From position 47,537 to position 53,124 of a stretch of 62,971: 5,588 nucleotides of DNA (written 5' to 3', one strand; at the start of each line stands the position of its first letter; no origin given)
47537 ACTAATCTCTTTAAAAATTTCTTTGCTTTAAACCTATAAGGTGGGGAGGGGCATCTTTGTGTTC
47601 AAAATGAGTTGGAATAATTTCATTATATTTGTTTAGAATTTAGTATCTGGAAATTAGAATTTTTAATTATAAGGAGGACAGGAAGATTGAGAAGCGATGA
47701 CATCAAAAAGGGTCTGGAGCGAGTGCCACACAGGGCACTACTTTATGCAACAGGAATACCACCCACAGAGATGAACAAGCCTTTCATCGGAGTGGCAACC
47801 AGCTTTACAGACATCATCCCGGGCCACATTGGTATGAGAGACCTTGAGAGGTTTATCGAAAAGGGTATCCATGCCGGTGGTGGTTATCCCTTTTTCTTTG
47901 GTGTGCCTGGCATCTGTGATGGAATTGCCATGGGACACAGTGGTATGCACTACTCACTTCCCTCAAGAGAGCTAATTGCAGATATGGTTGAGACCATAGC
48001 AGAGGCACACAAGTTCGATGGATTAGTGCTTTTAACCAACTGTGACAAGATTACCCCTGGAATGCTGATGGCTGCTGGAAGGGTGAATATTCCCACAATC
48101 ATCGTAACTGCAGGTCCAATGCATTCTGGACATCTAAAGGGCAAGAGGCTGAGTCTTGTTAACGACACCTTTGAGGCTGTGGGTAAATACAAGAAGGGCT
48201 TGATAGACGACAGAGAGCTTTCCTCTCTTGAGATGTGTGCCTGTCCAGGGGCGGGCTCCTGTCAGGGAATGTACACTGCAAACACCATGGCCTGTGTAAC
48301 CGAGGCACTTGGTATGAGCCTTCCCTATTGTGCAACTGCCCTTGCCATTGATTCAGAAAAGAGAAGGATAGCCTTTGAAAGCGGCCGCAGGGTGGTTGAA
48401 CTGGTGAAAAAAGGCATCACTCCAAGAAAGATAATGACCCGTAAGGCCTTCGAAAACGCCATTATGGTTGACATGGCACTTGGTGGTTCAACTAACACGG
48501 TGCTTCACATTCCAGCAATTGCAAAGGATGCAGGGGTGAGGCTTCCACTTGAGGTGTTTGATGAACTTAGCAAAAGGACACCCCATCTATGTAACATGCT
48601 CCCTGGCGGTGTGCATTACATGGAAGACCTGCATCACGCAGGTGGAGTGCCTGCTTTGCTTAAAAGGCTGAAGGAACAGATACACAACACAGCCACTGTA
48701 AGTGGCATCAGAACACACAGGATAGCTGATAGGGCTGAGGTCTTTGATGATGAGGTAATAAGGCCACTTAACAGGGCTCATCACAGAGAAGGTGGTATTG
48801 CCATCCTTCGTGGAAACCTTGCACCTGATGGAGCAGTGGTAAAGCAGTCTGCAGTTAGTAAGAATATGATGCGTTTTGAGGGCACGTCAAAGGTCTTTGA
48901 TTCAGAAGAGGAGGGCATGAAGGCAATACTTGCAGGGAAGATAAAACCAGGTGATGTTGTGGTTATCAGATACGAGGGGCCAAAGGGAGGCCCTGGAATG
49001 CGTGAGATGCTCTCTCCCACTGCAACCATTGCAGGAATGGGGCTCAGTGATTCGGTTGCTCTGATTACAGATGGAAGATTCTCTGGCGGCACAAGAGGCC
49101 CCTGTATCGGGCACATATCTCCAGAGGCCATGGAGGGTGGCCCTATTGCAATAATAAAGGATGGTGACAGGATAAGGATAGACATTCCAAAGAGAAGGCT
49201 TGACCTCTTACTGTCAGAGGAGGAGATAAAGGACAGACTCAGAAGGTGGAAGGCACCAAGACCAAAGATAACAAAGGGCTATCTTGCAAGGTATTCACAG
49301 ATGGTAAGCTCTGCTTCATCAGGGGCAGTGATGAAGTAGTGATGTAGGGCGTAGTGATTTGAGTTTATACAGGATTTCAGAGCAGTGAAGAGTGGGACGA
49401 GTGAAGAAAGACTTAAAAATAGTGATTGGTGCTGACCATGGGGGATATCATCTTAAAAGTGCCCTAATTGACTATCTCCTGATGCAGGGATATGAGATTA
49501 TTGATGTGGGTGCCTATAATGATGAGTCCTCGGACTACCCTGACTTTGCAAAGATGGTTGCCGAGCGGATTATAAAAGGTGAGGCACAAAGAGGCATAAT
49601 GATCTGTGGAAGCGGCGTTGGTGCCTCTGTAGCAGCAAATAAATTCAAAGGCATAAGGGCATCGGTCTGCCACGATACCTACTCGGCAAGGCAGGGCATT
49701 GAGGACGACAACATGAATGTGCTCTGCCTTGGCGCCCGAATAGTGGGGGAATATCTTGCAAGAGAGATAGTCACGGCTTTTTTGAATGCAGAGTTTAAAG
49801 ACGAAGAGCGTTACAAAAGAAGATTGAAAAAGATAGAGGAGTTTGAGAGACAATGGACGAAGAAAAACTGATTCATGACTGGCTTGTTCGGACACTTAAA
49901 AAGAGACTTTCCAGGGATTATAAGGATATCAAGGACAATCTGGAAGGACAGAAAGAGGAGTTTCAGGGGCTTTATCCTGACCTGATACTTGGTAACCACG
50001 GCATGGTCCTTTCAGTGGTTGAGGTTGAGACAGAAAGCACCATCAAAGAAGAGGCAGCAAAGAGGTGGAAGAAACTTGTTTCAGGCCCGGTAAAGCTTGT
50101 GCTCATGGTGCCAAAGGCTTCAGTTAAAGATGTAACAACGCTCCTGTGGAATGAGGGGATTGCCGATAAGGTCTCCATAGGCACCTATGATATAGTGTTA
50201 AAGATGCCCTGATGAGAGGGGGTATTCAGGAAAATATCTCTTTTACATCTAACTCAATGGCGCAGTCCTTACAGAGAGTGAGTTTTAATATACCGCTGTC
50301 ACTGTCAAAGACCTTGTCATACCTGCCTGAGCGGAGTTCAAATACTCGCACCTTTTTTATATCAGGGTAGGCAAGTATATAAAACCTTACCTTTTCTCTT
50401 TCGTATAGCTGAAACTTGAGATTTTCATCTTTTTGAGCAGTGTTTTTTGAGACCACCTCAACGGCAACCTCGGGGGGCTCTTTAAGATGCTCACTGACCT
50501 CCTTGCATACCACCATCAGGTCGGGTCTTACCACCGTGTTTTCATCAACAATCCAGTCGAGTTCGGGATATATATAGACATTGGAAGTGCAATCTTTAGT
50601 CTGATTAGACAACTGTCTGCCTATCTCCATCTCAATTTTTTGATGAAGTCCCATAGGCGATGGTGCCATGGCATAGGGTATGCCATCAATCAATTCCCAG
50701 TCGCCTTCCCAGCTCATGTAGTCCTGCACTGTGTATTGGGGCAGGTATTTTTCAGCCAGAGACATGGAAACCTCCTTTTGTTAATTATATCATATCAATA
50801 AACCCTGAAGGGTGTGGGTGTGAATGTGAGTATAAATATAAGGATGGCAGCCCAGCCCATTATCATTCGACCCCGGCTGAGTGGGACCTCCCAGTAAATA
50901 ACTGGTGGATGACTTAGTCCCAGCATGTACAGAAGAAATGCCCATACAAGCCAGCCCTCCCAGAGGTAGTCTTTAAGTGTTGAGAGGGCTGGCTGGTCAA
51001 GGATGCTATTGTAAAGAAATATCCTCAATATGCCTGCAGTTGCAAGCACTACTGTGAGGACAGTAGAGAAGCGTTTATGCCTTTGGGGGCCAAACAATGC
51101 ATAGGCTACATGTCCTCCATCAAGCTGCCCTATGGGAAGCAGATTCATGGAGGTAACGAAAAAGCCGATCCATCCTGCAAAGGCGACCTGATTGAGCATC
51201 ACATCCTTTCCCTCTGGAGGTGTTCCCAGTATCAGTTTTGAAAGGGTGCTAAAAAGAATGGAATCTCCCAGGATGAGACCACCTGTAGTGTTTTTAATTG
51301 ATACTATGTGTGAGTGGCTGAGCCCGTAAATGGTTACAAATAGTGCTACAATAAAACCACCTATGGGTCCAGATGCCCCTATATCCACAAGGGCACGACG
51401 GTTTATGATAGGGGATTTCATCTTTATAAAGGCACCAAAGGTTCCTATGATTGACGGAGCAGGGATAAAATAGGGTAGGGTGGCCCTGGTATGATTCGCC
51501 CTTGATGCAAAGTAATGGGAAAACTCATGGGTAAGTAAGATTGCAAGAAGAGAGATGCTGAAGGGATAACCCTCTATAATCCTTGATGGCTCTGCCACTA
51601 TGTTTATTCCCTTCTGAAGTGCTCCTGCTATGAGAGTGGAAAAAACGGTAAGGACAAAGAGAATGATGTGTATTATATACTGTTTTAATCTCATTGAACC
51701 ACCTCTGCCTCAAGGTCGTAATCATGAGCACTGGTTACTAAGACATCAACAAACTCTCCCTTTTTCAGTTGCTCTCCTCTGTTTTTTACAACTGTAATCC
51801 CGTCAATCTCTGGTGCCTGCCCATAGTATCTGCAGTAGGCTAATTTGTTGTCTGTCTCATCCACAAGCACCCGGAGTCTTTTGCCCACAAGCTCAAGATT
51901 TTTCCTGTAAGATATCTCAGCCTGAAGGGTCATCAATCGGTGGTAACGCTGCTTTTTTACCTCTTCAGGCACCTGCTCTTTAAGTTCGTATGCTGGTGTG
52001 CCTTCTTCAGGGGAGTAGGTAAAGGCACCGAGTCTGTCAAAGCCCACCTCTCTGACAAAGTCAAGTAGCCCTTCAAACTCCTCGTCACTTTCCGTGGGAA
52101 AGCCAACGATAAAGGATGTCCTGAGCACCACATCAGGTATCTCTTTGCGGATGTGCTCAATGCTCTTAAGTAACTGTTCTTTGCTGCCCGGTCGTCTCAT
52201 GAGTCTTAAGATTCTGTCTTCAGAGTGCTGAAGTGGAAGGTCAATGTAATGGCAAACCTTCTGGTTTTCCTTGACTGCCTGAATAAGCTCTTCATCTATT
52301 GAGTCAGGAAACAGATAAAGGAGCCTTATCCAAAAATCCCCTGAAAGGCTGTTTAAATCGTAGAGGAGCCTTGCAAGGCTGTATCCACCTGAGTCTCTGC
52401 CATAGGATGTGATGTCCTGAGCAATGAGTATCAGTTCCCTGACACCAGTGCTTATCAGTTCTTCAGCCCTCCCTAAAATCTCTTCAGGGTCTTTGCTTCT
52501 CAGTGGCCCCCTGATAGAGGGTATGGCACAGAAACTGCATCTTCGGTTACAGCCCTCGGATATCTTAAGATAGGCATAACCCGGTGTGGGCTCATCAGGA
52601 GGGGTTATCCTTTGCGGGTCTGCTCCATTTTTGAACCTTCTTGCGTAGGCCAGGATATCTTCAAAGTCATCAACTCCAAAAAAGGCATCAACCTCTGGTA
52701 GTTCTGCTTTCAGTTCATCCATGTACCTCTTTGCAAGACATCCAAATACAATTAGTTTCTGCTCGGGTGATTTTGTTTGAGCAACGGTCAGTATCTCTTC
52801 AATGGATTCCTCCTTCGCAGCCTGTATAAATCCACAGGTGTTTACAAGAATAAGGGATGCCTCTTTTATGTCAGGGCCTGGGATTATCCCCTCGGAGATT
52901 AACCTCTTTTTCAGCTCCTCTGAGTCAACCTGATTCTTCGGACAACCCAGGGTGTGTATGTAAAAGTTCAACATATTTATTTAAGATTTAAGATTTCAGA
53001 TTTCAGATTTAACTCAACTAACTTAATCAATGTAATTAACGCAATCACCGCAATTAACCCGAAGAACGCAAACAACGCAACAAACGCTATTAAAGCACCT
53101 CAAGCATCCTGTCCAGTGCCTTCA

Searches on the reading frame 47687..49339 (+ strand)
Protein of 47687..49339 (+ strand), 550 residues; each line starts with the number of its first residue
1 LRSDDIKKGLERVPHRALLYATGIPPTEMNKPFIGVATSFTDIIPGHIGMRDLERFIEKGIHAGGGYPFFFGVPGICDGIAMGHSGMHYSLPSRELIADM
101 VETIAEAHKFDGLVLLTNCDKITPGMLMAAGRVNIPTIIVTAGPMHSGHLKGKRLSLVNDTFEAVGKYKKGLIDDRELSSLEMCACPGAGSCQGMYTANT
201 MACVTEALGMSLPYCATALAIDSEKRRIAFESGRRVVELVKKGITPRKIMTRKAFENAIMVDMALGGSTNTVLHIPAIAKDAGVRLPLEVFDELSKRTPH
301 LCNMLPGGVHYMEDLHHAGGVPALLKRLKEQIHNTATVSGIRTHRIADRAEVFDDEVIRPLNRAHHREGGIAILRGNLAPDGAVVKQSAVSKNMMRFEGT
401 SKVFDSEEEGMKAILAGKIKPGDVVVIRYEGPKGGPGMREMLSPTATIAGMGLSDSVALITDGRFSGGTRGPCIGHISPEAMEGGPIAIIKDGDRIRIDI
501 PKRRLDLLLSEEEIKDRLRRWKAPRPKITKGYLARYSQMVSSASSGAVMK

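Call 26: search_protein_families(library=pfam, max_evalue=1e-8, proteins=[window:47687-49339:+])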
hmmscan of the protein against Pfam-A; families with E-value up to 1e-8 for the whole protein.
window:47687-49339:+ (550 aa): 2 families
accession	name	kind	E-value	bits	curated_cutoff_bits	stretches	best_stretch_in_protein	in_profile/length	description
PF00920.27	ILVD_EDD_N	-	5.2e-130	433.7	27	1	31-340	1-310/316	Dihydroxy-acid/6-phosphogluconate dehydratase N-terminal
PF24877.1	ILV_EDD_C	-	1.8e-81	272.6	27.7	1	356-547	1-191/191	Dihydroxy-acid/6-phosphogluconate dehydratase C-terminal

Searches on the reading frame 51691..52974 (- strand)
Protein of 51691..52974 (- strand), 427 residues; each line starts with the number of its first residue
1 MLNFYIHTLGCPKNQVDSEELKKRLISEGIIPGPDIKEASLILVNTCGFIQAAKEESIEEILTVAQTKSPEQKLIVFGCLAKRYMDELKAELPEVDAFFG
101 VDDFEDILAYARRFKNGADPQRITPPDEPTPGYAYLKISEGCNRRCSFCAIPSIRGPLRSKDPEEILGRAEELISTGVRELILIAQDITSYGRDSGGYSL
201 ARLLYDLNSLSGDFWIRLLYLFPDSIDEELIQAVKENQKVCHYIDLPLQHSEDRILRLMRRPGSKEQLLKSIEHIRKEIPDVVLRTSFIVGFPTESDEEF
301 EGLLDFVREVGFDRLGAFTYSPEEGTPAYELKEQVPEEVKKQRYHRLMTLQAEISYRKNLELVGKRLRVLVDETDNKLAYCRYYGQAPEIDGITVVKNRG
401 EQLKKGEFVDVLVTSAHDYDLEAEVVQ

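Call 26: search_protein_families(library=pfam, max_evalue=1e-8, proteins=[window:51691-52974:-])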
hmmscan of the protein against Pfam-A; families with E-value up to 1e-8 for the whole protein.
window:51691-52974:- (427 aa): 3 families
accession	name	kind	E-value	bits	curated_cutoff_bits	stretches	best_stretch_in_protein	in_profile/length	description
PF04055.27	Radical_SAM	-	3.6e-28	99.2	29.5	1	137-307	2-166/166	Radical SAM superfamily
PF00919.26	UPF0004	-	8.4e-26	90.3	27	1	4-100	2-98/98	Uncharacterized protein family UPF0004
PF18693.7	TRAM_2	-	3.1e-19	69.3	27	1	363-426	1-63/63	TRAM domain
